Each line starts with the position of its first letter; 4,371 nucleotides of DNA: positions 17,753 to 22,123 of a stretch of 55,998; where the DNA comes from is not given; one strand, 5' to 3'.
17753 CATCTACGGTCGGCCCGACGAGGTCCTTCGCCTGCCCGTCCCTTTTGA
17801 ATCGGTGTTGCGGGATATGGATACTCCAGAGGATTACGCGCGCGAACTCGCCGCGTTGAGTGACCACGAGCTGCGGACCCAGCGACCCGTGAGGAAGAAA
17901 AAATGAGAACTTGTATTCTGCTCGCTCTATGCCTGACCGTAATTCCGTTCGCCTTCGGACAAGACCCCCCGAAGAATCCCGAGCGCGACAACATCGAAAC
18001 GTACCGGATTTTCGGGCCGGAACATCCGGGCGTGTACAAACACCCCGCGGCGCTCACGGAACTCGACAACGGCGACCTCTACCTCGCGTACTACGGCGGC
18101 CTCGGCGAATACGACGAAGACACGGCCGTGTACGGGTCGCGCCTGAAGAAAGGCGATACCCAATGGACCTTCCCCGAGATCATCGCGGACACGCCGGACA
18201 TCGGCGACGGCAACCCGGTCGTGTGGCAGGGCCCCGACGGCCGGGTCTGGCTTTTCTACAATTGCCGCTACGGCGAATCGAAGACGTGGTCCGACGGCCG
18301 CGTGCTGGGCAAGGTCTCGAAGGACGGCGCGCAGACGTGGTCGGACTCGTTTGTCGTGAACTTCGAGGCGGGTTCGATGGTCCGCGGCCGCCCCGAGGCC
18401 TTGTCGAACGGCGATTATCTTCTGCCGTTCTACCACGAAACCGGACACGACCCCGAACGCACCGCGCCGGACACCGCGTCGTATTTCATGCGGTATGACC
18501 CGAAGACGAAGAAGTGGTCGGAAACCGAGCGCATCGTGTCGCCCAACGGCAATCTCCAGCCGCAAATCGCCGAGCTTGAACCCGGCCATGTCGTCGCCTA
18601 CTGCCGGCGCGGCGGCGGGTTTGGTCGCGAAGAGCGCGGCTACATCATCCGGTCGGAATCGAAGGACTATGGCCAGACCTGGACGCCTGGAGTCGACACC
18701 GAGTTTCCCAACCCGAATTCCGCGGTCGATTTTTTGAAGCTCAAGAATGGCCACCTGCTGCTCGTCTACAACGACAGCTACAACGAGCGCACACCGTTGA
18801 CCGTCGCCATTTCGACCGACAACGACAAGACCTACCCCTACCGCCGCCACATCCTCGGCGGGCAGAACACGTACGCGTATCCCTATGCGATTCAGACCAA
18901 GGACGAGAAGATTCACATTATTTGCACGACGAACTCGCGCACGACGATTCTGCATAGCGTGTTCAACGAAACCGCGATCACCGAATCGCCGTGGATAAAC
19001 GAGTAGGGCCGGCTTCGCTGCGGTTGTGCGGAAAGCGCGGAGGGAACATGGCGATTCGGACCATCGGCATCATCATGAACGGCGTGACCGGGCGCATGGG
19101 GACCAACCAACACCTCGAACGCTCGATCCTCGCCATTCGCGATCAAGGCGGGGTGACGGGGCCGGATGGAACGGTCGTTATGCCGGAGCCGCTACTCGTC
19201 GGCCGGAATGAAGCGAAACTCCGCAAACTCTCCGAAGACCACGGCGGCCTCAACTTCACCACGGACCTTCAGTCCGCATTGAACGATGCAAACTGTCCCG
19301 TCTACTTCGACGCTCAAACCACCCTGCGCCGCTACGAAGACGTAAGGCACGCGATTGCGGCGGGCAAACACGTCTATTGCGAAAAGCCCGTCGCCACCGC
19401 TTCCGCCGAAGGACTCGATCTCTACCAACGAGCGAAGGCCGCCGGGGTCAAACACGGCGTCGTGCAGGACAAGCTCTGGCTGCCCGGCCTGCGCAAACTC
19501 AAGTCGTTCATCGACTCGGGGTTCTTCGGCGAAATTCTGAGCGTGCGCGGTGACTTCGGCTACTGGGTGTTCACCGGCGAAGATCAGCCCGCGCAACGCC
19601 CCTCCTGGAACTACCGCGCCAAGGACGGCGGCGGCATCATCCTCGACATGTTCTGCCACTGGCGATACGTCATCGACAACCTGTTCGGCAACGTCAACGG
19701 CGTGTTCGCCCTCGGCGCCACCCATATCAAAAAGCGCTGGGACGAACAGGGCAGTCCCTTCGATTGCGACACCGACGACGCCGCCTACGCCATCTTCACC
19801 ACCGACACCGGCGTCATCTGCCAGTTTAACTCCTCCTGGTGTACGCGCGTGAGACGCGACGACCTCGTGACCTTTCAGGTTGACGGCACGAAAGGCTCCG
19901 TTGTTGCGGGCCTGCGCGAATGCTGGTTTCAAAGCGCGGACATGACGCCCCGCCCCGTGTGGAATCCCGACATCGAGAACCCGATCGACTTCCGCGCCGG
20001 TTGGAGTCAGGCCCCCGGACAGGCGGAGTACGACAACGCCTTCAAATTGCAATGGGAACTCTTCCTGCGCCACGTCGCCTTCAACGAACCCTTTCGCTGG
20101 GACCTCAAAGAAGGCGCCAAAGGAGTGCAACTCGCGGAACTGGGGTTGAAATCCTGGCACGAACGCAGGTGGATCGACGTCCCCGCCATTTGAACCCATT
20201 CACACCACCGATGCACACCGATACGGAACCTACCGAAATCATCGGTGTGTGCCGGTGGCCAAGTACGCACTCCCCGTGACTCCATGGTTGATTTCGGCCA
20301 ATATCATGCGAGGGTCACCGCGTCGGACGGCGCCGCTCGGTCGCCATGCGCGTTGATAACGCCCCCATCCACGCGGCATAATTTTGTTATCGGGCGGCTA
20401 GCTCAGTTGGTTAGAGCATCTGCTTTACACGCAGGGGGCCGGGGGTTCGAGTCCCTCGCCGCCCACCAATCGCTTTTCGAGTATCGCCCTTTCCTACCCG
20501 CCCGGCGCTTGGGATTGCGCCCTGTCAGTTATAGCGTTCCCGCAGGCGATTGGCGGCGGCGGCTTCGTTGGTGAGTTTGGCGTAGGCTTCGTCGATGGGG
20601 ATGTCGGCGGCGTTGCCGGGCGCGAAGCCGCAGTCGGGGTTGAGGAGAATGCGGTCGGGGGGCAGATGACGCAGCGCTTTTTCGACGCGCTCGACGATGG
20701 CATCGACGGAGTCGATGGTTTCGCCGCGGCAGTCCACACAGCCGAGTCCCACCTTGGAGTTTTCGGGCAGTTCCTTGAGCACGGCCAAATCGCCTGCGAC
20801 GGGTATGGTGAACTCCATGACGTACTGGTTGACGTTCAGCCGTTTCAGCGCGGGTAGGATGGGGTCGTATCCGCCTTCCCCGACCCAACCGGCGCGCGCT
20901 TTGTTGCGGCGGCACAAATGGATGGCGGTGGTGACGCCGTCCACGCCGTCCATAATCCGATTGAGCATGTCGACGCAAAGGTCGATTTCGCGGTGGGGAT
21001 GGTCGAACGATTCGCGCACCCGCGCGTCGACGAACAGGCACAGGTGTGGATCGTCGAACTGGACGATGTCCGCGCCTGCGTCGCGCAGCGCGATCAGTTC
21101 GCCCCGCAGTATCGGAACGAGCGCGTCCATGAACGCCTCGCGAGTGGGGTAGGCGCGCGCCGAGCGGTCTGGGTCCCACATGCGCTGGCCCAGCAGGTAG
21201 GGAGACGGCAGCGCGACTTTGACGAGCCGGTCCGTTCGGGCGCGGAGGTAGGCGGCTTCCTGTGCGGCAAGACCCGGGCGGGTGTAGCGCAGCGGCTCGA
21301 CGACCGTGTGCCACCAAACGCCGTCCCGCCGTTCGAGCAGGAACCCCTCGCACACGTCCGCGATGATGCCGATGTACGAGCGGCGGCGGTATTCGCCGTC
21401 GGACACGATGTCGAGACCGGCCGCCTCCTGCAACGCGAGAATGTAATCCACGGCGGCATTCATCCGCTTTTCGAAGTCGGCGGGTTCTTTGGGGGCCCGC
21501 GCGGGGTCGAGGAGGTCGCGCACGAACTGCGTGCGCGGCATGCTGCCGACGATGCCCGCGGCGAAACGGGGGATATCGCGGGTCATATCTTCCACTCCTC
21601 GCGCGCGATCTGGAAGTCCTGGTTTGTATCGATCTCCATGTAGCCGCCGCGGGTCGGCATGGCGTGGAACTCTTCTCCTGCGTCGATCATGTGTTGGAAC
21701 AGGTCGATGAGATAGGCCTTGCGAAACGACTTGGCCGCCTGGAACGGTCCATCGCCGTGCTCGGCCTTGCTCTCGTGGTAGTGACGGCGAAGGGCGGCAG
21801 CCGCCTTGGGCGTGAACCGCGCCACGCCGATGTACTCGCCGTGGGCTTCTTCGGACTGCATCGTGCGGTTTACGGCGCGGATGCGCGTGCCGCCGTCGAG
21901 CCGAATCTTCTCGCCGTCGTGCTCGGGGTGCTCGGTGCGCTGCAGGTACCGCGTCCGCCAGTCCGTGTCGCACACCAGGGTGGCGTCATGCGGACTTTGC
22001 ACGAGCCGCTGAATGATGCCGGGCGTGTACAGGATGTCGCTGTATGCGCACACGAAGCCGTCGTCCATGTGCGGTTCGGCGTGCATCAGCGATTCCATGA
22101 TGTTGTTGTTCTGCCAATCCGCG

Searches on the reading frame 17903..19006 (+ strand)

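Call 58: search_protein_families(library=pfam, proteins=[window:17903-19006:+], max_evalue=0.01)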
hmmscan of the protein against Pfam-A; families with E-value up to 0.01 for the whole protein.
window:17903-19006:+ (367 aa): 1 family
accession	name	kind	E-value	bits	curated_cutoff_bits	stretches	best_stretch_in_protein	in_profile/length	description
PF13088.12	BNR_2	-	2e-51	175.4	31.4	1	57-339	1-277/277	BNR repeat-like domain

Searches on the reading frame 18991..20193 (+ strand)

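Call 58: search_protein_families(library=pfam, proteins=[window:18991-20193:+], max_evalue=0.01)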
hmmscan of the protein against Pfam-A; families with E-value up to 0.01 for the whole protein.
window:18991-20193:+ (400 aa): 4 families
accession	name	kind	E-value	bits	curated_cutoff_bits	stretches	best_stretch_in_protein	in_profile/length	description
PF22725.1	GFO_IDH_MocA_C3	-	3.4e-24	85.7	27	1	168-304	2-123/124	GFO/IDH/MocA C-terminal domain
PF02894.22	GFO_IDH_MocA_C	-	1.8e-12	48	22.9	1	171-397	1-218/218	Oxidoreductase family, C-terminal alpha/beta domain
PF01408.29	GFO_IDH_MocA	-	1.5e-07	32.5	24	1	70-155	32-116/120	Oxidoreductase family, NAD-binding Rossmann fold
PF22685.1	Gal80p_C-like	-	0.001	19.7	29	1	165-304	1-148/152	Gal80p, C-terminal domain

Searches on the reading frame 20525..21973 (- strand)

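Call 59: search_protein_families(library=pfam, proteins=[window:20525-21973:-], max_evalue=0.01)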
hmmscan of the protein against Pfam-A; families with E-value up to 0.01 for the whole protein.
window:20525-21973:- (482 aa): 1 family
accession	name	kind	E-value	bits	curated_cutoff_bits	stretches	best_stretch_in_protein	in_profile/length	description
PF01717.24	Meth_synt_2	-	7.3e-25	88.4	21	1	139-474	3-322/324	Cobalamin-independent synthase, Catalytic domain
